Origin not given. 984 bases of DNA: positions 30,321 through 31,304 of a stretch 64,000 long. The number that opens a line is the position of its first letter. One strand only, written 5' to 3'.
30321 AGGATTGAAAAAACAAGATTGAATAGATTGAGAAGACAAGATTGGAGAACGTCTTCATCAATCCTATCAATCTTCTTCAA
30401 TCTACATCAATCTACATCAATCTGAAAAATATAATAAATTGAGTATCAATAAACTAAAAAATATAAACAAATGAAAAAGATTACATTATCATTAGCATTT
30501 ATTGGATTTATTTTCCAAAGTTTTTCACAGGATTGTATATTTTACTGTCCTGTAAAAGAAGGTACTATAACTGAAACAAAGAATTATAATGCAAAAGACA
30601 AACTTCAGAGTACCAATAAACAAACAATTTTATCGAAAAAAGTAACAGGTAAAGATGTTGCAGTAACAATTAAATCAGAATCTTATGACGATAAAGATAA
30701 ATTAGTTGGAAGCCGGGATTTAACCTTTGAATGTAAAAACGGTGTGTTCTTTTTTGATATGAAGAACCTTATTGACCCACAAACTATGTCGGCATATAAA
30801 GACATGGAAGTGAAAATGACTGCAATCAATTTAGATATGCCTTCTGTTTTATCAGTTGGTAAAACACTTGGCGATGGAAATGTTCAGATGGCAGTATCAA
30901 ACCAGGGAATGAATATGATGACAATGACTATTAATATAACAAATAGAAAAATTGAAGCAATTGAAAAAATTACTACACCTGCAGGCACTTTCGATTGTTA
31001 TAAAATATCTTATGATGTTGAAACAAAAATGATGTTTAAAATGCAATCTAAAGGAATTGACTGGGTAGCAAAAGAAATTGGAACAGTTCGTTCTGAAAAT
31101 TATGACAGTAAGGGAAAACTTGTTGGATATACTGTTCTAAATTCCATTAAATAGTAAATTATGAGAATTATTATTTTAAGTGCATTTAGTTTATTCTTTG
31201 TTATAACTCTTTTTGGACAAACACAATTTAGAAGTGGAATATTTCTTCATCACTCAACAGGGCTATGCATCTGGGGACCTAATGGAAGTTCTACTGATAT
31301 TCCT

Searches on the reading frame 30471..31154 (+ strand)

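Call 55: search_protein_families(library=pfam, proteins=[window:30471-31154:+], max_evalue=0.001)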
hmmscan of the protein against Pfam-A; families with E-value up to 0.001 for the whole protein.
window:30471-31154:+ (227 aa): 1 family
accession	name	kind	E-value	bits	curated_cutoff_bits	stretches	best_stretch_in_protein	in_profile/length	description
PF21347.3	DUF3108_like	-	4.9e-62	209.8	27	1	29-223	1-199/199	DUF3108-like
